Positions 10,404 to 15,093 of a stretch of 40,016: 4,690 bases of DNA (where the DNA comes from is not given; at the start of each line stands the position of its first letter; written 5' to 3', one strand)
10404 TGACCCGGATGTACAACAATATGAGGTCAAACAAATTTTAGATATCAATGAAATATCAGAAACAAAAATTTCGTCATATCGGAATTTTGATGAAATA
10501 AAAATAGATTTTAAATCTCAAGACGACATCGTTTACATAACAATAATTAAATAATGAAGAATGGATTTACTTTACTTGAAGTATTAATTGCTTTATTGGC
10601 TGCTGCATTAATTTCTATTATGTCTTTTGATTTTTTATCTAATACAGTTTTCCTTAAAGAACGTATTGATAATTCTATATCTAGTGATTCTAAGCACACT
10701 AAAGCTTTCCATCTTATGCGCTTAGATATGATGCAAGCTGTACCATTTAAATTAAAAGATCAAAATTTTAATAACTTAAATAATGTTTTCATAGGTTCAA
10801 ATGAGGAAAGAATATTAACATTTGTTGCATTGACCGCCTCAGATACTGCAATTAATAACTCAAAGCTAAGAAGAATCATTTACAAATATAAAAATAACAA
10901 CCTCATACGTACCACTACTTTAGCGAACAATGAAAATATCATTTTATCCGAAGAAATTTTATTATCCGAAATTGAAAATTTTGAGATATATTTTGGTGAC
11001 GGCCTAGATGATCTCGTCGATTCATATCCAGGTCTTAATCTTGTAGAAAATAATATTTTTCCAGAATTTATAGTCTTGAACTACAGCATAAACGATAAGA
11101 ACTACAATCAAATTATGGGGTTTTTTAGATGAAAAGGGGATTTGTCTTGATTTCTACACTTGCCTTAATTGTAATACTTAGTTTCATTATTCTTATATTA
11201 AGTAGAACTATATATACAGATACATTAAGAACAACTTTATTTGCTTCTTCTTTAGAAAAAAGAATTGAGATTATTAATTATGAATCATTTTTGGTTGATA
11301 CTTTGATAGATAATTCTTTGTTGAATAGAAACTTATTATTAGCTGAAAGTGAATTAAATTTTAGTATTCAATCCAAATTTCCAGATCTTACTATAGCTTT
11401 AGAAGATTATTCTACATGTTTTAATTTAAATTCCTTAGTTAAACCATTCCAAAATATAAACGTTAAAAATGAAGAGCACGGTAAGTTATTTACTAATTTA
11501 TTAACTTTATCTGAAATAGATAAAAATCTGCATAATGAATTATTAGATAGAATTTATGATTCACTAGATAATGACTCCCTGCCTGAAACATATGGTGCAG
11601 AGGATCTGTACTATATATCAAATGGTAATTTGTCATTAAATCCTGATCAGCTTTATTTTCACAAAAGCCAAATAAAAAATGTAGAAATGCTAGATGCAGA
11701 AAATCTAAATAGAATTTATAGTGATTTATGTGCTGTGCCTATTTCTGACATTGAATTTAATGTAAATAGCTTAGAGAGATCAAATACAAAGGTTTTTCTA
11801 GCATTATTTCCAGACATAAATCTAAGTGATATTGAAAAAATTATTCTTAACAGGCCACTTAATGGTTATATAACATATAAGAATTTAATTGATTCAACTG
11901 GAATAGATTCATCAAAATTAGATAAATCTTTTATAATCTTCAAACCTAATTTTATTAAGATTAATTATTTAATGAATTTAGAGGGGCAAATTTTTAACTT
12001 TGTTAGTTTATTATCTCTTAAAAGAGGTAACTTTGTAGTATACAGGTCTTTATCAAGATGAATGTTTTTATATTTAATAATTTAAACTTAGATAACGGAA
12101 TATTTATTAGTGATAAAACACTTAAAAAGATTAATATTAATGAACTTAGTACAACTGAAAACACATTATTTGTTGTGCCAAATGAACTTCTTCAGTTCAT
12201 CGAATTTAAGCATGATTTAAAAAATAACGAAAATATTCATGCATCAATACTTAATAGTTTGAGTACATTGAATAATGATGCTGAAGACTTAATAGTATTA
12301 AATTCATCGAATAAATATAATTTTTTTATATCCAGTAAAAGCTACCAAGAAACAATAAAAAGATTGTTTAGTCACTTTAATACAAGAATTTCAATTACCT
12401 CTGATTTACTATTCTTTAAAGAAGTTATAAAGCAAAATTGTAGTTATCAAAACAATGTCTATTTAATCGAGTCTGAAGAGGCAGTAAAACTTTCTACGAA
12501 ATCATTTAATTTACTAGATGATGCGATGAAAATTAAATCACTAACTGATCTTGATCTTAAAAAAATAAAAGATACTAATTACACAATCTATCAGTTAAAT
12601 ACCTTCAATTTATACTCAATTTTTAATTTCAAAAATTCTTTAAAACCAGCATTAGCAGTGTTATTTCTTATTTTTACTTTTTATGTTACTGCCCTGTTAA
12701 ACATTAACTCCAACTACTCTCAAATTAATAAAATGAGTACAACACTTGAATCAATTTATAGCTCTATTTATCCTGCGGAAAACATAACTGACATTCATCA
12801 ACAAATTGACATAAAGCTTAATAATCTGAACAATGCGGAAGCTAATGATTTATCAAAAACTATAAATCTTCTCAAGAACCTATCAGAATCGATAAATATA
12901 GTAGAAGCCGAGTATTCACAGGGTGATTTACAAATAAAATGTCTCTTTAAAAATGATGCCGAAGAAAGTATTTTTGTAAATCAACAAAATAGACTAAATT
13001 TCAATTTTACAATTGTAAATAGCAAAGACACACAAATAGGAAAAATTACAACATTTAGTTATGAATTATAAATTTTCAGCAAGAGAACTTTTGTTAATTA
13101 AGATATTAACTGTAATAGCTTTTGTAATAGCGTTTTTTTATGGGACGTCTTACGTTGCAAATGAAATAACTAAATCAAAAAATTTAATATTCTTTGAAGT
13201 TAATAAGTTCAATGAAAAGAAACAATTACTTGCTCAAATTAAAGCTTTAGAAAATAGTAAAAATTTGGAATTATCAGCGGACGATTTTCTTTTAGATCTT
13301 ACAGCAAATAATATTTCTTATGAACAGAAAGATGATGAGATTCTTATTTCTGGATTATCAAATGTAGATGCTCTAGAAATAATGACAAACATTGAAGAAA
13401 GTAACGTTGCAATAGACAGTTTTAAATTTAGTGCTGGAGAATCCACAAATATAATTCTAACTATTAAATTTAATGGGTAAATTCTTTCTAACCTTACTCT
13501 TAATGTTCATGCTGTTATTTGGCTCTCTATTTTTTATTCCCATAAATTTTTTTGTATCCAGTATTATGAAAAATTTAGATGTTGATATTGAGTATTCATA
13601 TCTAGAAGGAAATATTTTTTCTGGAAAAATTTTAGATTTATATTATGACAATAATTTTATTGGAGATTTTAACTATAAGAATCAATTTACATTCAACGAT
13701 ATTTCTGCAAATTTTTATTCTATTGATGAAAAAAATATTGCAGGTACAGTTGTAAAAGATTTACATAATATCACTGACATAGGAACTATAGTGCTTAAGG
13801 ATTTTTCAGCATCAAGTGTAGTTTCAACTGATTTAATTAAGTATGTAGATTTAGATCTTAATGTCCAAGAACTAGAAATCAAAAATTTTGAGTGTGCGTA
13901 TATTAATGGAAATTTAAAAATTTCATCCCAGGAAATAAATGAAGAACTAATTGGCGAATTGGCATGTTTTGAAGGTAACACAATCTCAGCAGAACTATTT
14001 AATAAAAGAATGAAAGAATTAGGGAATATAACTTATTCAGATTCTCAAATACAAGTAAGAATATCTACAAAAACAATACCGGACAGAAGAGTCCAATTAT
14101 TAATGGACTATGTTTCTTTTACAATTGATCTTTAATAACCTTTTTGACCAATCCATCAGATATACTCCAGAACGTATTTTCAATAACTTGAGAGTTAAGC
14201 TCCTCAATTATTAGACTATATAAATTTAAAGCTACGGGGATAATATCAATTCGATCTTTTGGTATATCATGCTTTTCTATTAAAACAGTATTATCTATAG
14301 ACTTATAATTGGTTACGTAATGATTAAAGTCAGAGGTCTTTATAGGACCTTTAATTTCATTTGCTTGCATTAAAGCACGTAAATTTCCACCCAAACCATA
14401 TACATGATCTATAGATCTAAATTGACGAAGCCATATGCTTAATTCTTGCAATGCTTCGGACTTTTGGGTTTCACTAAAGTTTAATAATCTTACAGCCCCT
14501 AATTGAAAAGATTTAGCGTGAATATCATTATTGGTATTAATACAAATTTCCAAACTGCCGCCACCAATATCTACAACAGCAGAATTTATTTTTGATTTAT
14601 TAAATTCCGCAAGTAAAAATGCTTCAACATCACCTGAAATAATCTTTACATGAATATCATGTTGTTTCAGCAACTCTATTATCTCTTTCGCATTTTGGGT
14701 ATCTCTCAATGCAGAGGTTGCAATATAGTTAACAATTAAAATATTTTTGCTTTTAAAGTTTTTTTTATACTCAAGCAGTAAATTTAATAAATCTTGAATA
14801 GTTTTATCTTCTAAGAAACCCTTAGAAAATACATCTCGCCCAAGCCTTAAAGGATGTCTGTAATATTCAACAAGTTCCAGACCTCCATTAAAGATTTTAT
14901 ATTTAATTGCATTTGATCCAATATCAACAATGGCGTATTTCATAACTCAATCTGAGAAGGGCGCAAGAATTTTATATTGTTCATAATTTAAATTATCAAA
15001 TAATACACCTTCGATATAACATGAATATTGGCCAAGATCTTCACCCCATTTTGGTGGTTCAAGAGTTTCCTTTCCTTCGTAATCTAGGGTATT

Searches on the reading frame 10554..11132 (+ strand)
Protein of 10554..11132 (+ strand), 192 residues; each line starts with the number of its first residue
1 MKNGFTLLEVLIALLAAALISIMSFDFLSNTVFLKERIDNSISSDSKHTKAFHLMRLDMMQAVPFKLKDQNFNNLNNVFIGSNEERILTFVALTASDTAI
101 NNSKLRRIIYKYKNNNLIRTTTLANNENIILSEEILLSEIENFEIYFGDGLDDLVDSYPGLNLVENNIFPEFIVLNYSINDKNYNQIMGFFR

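Call 28: search_protein_families(library=pfam, proteins=[window:10554-11132:+], max_evalue=0.001)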
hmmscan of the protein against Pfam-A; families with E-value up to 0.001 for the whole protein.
window:10554-11132:+ (192 aa): 2 families
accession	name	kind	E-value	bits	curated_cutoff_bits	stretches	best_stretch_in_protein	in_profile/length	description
PF11612.13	T2SSJ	-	2.9e-07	31.3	28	1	55-156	1-109/140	Type II secretion system (T2SS), protein J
PF07963.17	N_methyl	-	0.0004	20.3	21.2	1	2-23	4-25/27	Prokaryotic N-terminal methylation motif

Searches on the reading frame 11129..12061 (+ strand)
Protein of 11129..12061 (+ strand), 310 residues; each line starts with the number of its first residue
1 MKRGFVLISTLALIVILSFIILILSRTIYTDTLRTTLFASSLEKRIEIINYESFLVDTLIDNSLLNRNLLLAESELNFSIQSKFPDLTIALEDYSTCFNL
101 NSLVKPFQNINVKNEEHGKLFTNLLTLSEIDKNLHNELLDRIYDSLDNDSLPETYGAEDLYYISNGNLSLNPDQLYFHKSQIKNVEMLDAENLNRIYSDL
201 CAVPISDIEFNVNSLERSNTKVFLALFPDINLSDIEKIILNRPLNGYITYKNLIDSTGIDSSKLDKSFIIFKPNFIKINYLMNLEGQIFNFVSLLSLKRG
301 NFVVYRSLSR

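Call 28: search_protein_families(library=pfam, proteins=[window:11129-12061:+], max_evalue=0.001)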
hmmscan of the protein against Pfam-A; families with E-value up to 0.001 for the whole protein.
window:11129-12061:+ (310 aa): 1 family
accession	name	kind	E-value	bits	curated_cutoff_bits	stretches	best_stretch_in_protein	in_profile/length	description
PF21687.3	T2SSK_1st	-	7.1e-15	56.1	26.2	1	96-204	1-106/107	Type II secretion system (T2SS), protein K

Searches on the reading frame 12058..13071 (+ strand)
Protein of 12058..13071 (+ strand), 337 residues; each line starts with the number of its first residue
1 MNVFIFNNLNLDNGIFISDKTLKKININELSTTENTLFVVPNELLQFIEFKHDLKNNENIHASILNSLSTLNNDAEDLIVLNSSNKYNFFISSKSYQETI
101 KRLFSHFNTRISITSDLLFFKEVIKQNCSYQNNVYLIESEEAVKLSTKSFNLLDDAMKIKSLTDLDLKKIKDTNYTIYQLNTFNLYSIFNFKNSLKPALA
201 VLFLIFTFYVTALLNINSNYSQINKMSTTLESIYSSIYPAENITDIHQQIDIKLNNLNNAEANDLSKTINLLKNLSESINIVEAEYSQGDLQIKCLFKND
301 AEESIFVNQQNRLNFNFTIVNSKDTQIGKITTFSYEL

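Call 28: search_protein_families(library=pfam, proteins=[window:12058-13071:+], max_evalue=0.001)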
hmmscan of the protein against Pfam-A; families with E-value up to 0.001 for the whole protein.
window:12058-13071:+ (337 aa): 0 families

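Call 64: search_protein_families(library=pfam, proteins=[window:12058-13071:+], max_evalue=1)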
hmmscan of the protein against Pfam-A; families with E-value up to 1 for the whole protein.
window:12058-13071:+ (337 aa): 1 family
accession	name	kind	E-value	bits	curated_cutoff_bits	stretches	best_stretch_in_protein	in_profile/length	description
PF05912.17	DUF870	-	0.11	13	27.1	0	115-148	56-89/112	Caenorhabditis elegans protein of unknown function (DUF870)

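Call 81: search_protein_families(library=ncbifam, proteins=[window:12058-13068:+], max_evalue=1)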
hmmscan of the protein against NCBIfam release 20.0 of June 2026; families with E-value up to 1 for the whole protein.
window:12058-13068:+ (337 aa): 0 families

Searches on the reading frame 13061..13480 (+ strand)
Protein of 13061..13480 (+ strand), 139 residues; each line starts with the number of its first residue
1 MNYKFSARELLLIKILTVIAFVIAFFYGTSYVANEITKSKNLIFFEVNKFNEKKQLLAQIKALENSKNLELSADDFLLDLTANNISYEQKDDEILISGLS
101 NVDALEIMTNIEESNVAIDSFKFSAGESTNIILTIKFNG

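Call 64: search_protein_families(library=pfam, proteins=[window:13061-13480:+], max_evalue=1)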
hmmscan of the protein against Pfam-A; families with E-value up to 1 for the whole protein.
window:13061-13480:+ (139 aa): 2 families
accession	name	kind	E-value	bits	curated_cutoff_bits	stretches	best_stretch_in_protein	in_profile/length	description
PF08470.16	NTNH_C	-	0.001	19.6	23.9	1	48-115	35-99/162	Nontoxic nonhaemagglutinin C-terminal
PF13786.12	DUF4179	-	0.042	14.7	30.1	1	12-89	6-83/94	Domain of unknown function (DUF4179)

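Call 81: search_protein_families(library=ncbifam, proteins=[window:13061-13477:+], max_evalue=1)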
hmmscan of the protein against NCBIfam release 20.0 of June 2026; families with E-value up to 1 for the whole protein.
window:13061-13477:+ (139 aa): 0 families

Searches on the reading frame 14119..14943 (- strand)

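Call 64: search_protein_families(library=pfam, proteins=[window:14119-14943:-], max_evalue=1)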
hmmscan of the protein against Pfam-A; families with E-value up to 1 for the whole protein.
window:14119-14943:- (274 aa): 2 families
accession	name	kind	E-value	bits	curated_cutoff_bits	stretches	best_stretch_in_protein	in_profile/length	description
PF02541.22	Ppx-GppA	-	1e-21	78.1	27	1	19-256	7-268/285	Ppx/GppA phosphatase family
PF22882.2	GT-D-like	-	0.036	13.9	27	1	58-128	138-205/210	GT-D fold-like domain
